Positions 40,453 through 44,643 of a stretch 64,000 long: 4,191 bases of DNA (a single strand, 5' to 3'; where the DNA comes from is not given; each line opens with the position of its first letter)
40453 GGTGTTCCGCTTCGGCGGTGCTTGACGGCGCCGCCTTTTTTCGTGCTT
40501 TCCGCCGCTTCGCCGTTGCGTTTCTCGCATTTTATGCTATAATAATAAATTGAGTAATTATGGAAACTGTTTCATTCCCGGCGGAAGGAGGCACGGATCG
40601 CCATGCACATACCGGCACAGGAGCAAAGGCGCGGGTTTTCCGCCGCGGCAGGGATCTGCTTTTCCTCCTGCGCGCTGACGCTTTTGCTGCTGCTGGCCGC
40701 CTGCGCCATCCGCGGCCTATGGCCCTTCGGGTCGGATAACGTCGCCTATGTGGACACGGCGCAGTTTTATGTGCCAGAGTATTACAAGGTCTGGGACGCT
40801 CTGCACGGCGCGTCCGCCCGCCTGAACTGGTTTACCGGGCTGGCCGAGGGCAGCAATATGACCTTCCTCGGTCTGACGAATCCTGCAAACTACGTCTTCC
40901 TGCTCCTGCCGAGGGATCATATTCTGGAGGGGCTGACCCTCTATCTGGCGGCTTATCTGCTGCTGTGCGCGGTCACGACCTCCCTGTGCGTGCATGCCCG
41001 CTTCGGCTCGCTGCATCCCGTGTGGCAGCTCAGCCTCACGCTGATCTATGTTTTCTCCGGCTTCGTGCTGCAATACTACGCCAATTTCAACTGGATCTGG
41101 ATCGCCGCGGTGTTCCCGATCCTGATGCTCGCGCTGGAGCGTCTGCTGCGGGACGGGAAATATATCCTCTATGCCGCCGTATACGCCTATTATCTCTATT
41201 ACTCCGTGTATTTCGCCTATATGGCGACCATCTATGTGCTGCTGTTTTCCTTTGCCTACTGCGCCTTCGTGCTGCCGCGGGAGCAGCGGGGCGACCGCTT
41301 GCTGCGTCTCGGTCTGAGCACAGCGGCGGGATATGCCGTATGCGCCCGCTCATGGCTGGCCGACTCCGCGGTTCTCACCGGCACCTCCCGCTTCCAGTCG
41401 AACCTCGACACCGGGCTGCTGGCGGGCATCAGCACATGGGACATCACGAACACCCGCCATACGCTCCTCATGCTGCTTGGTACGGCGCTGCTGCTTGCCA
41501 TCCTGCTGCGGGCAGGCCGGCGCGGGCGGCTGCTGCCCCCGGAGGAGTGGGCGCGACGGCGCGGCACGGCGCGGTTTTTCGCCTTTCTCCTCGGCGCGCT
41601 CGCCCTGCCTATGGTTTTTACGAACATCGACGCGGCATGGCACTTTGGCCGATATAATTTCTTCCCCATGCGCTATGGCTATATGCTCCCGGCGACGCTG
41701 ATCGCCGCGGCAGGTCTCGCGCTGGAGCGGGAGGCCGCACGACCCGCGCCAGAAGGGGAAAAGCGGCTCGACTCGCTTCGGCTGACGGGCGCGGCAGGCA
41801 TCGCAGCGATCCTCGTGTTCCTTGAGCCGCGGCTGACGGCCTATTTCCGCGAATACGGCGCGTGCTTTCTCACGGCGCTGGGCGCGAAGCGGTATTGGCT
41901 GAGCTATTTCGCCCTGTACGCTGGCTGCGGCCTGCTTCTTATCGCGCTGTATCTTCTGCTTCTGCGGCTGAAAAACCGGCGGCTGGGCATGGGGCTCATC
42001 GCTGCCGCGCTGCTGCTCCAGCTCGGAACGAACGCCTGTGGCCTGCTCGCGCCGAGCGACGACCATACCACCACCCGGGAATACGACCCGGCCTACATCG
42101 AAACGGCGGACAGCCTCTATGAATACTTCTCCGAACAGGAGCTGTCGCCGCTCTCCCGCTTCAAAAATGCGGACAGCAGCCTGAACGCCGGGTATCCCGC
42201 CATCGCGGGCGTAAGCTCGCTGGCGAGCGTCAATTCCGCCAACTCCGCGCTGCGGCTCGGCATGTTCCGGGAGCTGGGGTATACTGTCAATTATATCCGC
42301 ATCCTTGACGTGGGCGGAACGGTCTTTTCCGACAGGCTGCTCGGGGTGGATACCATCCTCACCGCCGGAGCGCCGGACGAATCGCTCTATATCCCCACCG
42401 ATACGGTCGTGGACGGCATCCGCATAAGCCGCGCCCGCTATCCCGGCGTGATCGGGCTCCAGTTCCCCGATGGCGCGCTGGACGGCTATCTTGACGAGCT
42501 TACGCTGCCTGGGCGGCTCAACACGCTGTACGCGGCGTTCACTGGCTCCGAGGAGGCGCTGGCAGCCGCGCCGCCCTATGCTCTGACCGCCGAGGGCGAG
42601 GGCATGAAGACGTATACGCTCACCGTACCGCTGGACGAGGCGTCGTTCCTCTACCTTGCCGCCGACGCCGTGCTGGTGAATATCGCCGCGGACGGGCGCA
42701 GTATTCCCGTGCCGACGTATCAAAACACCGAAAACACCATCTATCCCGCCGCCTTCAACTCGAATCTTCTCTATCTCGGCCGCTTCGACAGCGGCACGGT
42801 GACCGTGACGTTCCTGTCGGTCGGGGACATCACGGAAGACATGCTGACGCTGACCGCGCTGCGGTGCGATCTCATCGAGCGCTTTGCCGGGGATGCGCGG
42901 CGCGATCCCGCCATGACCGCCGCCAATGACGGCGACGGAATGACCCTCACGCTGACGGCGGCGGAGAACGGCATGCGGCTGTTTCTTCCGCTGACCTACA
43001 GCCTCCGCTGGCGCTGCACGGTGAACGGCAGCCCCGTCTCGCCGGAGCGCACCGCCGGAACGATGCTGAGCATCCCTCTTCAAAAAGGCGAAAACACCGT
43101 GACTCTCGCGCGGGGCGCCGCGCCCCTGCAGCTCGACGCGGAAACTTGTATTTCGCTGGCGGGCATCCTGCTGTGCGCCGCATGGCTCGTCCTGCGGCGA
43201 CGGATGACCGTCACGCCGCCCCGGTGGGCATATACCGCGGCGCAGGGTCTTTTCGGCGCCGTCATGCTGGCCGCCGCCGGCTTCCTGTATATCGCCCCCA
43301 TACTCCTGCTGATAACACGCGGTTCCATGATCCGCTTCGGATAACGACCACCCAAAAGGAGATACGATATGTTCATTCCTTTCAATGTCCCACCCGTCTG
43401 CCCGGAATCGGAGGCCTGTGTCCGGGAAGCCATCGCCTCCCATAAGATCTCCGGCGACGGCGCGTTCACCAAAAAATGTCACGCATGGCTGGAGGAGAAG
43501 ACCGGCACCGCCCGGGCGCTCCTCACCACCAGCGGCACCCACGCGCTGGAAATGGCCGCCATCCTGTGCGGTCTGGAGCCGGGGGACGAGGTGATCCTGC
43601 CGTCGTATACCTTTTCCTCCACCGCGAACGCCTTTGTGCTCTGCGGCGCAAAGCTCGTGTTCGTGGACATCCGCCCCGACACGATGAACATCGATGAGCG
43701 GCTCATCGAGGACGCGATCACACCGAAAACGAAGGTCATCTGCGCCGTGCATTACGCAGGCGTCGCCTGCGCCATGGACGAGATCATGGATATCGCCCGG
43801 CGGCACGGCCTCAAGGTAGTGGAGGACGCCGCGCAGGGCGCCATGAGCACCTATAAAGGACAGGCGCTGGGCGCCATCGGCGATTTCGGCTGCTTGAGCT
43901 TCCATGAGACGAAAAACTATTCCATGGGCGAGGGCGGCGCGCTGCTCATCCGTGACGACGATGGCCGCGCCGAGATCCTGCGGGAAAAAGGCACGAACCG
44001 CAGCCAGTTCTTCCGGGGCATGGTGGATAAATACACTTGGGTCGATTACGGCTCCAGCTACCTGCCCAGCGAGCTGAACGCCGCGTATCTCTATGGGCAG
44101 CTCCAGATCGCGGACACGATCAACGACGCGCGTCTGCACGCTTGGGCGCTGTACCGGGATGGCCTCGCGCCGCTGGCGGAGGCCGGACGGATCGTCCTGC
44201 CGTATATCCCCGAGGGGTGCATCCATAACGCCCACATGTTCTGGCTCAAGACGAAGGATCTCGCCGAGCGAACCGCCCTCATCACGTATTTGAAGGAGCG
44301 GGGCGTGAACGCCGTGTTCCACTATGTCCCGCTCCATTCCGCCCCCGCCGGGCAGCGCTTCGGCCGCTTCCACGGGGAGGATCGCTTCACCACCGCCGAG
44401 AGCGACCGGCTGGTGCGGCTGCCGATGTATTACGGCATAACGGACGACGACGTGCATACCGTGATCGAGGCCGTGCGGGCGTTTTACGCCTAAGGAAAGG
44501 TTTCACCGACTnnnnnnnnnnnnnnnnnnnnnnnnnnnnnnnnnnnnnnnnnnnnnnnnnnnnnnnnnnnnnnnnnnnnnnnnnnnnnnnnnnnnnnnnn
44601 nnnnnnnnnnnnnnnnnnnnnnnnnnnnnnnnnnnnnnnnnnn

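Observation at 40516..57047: Candidate novel wall-modification pathway: GtrB-like GT2, MOP flippase and YfhO combined with WecE and seven ATP-grasp ligases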

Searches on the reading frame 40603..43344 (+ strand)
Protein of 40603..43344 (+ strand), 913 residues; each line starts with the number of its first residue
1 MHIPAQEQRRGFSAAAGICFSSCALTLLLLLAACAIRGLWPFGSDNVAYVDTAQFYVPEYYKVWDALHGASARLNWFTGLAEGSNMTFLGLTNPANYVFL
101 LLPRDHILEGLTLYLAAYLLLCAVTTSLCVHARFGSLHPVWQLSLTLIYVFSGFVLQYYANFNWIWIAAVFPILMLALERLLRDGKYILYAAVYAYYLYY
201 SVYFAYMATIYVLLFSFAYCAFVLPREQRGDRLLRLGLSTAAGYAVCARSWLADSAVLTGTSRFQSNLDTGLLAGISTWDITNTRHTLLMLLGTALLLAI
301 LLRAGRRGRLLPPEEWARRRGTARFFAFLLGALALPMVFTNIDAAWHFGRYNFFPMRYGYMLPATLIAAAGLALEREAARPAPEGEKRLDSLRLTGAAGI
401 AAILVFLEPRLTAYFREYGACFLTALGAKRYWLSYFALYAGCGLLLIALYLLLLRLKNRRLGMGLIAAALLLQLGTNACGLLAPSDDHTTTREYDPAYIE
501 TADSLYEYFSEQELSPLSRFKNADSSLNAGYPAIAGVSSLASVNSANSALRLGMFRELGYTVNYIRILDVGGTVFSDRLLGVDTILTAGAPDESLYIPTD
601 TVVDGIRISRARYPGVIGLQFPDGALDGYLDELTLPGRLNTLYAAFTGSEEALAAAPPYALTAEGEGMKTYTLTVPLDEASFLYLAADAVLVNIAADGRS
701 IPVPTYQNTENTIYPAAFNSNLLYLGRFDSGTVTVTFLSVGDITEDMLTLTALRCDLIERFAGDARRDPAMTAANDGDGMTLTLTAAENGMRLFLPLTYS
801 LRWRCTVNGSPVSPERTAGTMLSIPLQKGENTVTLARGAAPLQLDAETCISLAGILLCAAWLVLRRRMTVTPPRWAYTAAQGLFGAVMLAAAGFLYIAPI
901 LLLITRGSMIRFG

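Call 3: search_protein_families(library=pfam, proteins=[window:40603-43344:+], max_evalue=0.01)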
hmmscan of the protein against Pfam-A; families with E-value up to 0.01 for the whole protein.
window:40603-43344:+ (913 aa): 1 family
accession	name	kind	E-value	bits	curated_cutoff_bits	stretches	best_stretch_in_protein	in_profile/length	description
PF09586.16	YfhO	-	6.9e-47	160.8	28.5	3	24-240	3-220/835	Bacterial membrane protein YfhO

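Call 11: search_protein_families(library=ncbifam, proteins=[window:40603-43344:+], max_evalue=0.001)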
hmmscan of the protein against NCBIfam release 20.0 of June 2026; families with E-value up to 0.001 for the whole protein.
window:40603-43344:+ (913 aa): 2 families
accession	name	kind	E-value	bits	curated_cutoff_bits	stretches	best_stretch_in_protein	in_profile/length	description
NF047589.1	GlcsyltransPgfM1Strep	equivalog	1.8e-12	46.2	1400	1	18-224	12-224/955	glycosyltransferase PgfM1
NF047590.1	GlcsyltransPgfM2Strep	equivalog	5.1e-11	41.5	1500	1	23-247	30-260/884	glycosyltransferase PgfM2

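Call 70: search_solved_structures(query=window:40603-43341:+, max_evalue=0.01)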
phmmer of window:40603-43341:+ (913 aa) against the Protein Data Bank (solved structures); distinct sequences matched with E-value up to 0.01: 0.

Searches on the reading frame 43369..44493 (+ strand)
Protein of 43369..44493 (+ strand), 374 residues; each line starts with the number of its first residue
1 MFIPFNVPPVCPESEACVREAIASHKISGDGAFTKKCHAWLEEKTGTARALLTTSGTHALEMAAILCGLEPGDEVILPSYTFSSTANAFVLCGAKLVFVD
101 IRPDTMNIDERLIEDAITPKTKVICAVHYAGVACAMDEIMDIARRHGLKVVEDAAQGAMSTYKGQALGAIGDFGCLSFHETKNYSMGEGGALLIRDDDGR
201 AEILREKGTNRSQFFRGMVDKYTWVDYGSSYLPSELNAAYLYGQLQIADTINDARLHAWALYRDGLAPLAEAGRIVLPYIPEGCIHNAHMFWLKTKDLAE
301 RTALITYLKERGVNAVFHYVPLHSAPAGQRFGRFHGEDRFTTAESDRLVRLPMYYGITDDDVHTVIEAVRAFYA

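Call 3: search_protein_families(library=pfam, proteins=[window:43369-44493:+], max_evalue=0.01)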
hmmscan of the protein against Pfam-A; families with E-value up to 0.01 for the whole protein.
window:43369-44493:+ (374 aa): 6 families
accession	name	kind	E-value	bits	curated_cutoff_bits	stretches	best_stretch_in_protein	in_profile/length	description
PF01041.23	DegT_DnrJ_EryC1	-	7e-83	279.2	19.8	1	15-370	8-360/360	DegT/DnrJ/EryC1/StrS aminotransferase family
PF00155.27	Aminotran_1_2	-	2.1e-12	47.4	19.7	1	29-155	43-187/361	Aminotransferase class I and II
PF00266.25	Aminotran_5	-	8.4e-09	35.3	21.5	1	51-160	65-182/371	Aminotransferase class-V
PF01212.27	Beta_elim_lyase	-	3.4e-06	27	27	1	21-197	21-214/288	Beta-eliminating lyase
PF01053.26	Cys_Met_Meta_PP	-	1e-05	24.7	27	1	45-155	65-175/381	Cys/Met metabolism PLP-dependent enzyme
PF01276.26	OKR_DC_1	-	0.0042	16.3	27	0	45-158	79-208/417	Orn/Lys/Arg decarboxylase, major domain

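Call 11: search_protein_families(library=ncbifam, proteins=[window:43369-44493:+], max_evalue=0.001)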
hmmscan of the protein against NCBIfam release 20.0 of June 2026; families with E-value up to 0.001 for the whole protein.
window:43369-44493:+ (374 aa): 27 families (the best 25 are shown)
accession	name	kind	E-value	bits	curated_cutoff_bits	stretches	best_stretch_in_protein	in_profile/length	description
NF008687.0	PRK11706.1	equivalog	9.7e-180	597.2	375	1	3-373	2-374/375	dTDP-4-amino-4,6-dideoxygalactose transaminase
TIGR02379.1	ECA_wecE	subfamily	3.4e-179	595.4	434.85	1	2-372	1-374/376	dTDP-4-amino-4,6-dideoxy-D-glucose transaminase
TIGR03588.1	PseC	equivalog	5.8e-56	190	423.5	1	13-371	12-378/380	UDP-4-amino-4,6-dideoxy-N-acetyl-beta-L-altrosamine transaminase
NF008658.2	PRK11658.1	equivalog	3.3e-54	184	631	1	2-371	4-375/379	UDP-4-amino-4-deoxy-L-arabinose aminotransferase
TIGR04181.1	NHT_00031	hypoth_equivalog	1.6e-45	155.5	420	1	3-352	1-357/359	LegC family aminotransferase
TIGR04427.1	PLP_DesI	equivalog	1.5e-35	123.1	650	1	21-370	41-380/390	dTDP-4-dehydro-6-deoxyglucose aminotransferase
NF011936.0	PRK15407.1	equivalog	1.1e-33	116.7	423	1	31-197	64-238/440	lipopolysaccharide biosynthesis protein RfbH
NF005817.0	PRK07683.1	equivalog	2.6e-11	42.8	575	1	50-143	92-187/387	aminotransferase A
NF004770.0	PRK06108.1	subfamily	4.6e-10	38.9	422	1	38-155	87-211/396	pyridoxal phosphate-dependent aminotransferase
NF006569.0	PRK09082.1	subfamily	1.7e-08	34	420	1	36-125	79-168/386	methionine aminotransferase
NF041364.1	GntC_guanitoxin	equivalog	3.5e-08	32.7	415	1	51-155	63-175/356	guanitoxin biosynthesis PLP-dependent (S)-gamma-hydroxy-L-arginine cyclodehydratase GntC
NF006488.0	PRK08912.1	equivalog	6.4e-08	31.9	498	1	41-125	80-164/387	aminotransferase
NF005855.0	PRK07777.1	equivalog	1.9e-07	30.8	553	1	49-153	91-202/391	pyridoxal phosphate-dependent aminotransferase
NF004621.0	PRK05957.1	equivalog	3.9e-07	29.1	498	1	48-153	89-199/389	pyridoxal phosphate-dependent aminotransferase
NF005588.0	PRK07309.1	equivalog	5.5e-06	25.5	576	1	49-169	93-220/391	pyridoxal phosphate-dependent aminotransferase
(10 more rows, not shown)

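Call 68: search_solved_structures(query=window:43369-44490:+, max_evalue=1e-20)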
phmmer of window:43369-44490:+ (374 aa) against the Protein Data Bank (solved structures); distinct sequences matched with E-value up to 1e-20: 48.
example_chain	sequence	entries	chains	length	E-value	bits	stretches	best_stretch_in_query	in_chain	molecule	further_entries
4piw_A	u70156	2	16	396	1e-157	527.9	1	2-370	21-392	TDP-4-keto-6-deoxy-D-glucose transaminase family protein | dTDP-4-amino-4,6-dideoxygalactose transaminase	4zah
6blg_A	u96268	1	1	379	2.5e-151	506.9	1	2-373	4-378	dTDP-4-amino-4,6-dideoxygalactose transaminase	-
3bn1_A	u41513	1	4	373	1.4e-46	162.3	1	18-369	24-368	Perosamine synthetase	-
3dr7_A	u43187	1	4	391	1.6e-46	162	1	18-369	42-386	Putative perosamine synthetase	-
3dr4_A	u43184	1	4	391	1.1e-45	159.3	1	18-369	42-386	Putative perosamine synthetase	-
4lc3_A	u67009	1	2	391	1.1e-44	156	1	2-370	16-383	Putative UDP-4-amino-4-deoxy-l-arabinose--oxoglutarate aminotransferase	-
1mdo_A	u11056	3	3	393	2.2e-43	151.7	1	2-370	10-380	ArnB aminotransferase | UDP-4-amino-4-deoxy-L-arabinose--oxoglutarate aminotransferase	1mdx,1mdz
4oca_A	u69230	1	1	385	1.4e-42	149.1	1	2-370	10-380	UDP-4-amino-4-deoxy-L-arabinose--oxoglutarate aminotransferase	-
3frk_A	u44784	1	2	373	2.7e-41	144.8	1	68-372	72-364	QdtB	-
5uid_A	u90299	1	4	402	3.9e-40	141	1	9-372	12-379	Aminotransferase TlmJ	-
8sng_A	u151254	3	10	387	4.9e-40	140.7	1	2-370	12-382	UDP-4-amino-4-deoxy-L-arabinose--oxoglutarate aminotransferase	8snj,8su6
7b0d_A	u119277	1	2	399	5.5e-39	137.2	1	48-369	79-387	Glutamine--scyllo-inositol transaminase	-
5k8b_A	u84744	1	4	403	6e-39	137.1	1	34-319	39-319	8-amino-3,8-dideoxy-alpha-D-manno-octulosonate transaminase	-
3uwc_A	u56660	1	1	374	3.2e-38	134.8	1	49-373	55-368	Nucleotide-sugar aminotransferase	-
9bgp_A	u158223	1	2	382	1.4e-37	132.7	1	40-369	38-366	aminotransferase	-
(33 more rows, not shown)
